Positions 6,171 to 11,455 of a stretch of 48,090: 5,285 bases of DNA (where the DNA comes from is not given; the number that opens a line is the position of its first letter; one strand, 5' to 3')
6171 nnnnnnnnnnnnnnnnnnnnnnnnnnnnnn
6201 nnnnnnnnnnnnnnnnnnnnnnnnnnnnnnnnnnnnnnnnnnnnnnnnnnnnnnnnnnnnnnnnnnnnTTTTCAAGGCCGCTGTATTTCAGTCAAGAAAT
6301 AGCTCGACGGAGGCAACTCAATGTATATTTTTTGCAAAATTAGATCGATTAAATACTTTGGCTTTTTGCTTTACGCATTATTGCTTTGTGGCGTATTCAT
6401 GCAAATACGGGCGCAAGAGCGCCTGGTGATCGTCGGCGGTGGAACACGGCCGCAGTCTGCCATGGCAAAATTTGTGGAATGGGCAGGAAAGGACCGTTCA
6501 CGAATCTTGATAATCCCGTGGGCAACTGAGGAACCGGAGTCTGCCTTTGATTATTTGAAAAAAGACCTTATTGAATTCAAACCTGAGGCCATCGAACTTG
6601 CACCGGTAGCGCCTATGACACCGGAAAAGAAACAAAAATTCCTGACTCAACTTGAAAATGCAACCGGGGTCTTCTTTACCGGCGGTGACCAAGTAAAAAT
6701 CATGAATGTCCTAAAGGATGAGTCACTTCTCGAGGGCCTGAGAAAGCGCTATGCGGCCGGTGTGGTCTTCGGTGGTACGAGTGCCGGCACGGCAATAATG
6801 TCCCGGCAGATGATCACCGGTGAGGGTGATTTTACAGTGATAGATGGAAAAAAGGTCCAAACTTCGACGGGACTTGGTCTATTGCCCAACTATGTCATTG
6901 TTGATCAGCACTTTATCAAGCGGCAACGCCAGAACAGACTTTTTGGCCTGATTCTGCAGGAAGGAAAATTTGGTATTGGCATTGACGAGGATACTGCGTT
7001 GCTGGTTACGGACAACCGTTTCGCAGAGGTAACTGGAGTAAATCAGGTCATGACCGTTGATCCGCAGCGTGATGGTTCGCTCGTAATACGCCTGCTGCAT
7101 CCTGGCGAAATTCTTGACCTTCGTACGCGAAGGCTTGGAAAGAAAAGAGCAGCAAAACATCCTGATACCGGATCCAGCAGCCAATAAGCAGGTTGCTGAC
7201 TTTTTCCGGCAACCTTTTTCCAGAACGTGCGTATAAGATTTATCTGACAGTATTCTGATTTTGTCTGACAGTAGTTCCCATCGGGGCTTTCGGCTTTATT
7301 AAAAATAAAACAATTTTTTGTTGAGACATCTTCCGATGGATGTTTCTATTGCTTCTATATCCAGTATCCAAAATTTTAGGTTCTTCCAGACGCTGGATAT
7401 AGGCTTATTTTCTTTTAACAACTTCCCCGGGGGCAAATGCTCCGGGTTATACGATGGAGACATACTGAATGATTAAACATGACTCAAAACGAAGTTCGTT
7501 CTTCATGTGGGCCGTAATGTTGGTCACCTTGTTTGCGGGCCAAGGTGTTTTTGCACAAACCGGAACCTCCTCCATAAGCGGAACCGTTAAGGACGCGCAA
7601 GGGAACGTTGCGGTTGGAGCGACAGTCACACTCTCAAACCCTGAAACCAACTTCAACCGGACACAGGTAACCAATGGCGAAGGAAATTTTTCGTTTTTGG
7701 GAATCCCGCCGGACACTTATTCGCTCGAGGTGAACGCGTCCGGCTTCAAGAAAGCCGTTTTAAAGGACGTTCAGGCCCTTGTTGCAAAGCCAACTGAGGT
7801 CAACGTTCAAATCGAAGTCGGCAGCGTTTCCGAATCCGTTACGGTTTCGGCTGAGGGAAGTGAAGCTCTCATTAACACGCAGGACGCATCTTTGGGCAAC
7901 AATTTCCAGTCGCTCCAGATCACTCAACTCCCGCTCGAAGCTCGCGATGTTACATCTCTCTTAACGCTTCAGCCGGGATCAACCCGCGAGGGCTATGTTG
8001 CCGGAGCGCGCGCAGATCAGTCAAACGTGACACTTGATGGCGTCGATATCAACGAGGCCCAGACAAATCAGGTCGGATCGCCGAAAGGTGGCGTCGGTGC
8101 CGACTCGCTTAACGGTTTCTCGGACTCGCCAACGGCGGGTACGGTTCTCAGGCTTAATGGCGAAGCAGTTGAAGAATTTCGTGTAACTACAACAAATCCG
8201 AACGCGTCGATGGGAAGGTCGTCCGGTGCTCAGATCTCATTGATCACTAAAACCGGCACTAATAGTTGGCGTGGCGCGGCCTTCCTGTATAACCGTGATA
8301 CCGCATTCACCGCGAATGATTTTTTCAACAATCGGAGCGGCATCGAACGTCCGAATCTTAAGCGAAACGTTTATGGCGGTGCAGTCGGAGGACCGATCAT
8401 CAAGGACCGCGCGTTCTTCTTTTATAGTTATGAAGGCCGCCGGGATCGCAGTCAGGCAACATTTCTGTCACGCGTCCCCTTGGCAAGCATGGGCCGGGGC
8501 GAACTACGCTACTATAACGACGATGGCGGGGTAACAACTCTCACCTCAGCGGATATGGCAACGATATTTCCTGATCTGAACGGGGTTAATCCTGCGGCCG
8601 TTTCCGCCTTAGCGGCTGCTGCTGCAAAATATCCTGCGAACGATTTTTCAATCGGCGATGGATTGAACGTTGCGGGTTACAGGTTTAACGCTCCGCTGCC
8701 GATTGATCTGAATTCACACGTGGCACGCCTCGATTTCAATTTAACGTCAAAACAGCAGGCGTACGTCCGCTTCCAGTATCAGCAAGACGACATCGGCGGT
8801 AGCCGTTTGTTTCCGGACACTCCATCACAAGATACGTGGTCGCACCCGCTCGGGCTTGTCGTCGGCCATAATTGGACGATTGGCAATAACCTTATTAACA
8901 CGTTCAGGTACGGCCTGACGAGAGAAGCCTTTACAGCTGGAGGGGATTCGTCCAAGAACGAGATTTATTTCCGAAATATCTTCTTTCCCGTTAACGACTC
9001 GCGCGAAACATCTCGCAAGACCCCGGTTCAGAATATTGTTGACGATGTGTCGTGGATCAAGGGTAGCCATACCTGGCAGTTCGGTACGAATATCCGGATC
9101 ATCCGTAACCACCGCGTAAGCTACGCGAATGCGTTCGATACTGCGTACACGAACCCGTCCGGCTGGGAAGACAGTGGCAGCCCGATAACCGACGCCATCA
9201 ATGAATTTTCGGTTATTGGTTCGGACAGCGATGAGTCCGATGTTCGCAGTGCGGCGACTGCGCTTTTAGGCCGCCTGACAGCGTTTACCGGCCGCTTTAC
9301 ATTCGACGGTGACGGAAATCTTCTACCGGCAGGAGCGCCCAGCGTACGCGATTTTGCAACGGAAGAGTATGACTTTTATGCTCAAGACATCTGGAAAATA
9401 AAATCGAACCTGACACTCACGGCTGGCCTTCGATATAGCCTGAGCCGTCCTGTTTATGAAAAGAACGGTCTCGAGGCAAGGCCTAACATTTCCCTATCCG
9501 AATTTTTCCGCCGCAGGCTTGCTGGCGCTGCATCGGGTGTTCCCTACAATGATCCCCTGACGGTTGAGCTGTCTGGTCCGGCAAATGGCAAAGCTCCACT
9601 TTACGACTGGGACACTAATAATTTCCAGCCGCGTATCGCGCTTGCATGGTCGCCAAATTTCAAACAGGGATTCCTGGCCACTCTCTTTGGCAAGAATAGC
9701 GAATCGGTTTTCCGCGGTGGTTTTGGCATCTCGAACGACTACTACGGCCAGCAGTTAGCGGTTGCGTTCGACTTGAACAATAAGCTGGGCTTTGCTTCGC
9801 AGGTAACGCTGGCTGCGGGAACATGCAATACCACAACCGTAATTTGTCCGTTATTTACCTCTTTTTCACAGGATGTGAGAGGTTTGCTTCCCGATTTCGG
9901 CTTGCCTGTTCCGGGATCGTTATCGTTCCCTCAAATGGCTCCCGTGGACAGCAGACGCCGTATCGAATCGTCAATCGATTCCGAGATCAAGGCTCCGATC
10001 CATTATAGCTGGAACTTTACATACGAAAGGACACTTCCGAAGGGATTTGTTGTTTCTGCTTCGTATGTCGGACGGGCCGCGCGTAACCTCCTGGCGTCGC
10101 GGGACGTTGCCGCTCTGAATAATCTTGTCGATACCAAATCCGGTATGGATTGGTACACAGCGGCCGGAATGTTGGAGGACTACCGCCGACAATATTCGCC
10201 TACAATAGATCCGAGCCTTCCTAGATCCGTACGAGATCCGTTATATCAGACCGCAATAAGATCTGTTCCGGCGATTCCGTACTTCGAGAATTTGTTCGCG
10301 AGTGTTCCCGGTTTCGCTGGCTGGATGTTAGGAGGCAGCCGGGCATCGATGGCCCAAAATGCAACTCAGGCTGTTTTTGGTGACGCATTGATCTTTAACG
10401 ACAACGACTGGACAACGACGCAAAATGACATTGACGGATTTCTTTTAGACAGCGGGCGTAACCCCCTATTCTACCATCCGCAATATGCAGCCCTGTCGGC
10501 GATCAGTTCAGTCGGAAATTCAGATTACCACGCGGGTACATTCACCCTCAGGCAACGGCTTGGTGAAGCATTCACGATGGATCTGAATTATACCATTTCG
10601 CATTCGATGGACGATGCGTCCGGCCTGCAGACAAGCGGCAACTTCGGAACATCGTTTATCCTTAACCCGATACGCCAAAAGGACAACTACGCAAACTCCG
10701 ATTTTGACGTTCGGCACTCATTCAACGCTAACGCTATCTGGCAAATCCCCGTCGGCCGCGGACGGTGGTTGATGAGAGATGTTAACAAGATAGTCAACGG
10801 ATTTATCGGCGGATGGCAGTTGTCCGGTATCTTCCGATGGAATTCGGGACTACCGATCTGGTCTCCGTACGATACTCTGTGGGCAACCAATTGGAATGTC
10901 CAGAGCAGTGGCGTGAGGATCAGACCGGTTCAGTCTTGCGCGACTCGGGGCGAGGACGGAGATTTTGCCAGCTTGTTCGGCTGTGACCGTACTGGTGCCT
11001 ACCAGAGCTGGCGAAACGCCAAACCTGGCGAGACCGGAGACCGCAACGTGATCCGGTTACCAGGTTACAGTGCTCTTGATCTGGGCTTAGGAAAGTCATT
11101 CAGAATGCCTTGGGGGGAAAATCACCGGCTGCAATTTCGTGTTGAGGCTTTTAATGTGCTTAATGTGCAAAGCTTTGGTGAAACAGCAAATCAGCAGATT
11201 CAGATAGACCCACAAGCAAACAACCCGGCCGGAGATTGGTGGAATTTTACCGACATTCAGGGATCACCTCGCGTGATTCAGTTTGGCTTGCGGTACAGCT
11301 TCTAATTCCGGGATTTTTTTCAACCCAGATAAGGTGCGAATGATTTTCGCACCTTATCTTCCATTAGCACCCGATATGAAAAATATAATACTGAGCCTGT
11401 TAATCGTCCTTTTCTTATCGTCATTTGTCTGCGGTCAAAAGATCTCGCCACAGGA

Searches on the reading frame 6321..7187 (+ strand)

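Call 57: search_protein_families(library=pfam, proteins=[window:6321-7187:+], max_evalue=0.00001)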
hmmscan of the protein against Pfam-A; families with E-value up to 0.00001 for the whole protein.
window:6321-7187:+ (288 aa): 1 family
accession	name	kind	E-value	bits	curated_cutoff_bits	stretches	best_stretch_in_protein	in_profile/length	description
PF03575.23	Peptidase_S51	-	1.5e-23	84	23.9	1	36-235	2-204/206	Peptidase family S51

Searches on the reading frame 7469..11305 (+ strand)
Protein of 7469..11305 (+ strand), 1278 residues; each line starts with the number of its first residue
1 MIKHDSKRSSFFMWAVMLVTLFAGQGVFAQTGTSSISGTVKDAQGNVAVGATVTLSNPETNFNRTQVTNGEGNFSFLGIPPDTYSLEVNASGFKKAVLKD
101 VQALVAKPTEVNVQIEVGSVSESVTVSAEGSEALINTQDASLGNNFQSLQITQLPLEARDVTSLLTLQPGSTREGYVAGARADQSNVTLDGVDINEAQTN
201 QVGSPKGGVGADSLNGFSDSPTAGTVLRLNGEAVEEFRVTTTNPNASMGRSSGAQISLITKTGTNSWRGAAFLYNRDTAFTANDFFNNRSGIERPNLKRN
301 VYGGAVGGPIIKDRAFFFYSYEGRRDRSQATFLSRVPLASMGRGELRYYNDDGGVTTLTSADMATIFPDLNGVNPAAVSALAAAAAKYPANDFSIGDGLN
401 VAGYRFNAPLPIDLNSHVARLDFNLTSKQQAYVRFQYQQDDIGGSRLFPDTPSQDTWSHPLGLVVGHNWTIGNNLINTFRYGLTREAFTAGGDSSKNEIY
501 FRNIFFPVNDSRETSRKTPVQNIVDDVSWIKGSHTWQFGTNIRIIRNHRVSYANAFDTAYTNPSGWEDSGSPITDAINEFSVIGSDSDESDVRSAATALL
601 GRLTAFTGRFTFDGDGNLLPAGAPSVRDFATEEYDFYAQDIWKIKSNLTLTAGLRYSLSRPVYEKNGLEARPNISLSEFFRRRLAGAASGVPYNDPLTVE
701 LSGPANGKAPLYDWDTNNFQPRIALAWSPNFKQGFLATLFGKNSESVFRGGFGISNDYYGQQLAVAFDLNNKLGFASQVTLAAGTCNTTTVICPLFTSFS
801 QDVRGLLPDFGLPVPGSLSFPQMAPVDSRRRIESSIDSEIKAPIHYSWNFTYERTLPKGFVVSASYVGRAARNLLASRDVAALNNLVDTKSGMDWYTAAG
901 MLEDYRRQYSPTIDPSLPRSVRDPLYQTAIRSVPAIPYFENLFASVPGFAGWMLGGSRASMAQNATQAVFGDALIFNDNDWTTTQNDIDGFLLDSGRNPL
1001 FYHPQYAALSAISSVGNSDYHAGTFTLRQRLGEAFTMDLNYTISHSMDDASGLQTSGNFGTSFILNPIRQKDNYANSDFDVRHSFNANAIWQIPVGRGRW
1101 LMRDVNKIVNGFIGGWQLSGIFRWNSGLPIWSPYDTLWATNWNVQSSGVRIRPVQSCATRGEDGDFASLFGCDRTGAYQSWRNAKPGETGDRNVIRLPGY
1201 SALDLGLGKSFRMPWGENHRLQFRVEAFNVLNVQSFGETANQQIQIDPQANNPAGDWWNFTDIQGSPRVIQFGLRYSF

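Call 57: search_protein_families(library=pfam, proteins=[window:7469-11305:+], max_evalue=0.00001)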
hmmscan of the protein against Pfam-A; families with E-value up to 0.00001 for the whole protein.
window:7469-11305:+ (1278 aa): 3 families
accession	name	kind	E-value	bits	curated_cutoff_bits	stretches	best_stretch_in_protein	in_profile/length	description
PF25183.1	OMP_b-brl_4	-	9.7e-135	451.4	30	1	259-1250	1-819/838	Outer membrane beta barrel domain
PF13620.12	CarboxypepD_reg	-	3.3e-20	72.6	32.3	1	35-115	1-81/82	Carboxypeptidase regulatory-like domain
PF13715.12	CarbopepD_reg_2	-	1.1e-06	29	32.2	1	36-98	1-60/88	CarboxypepD_reg-like domain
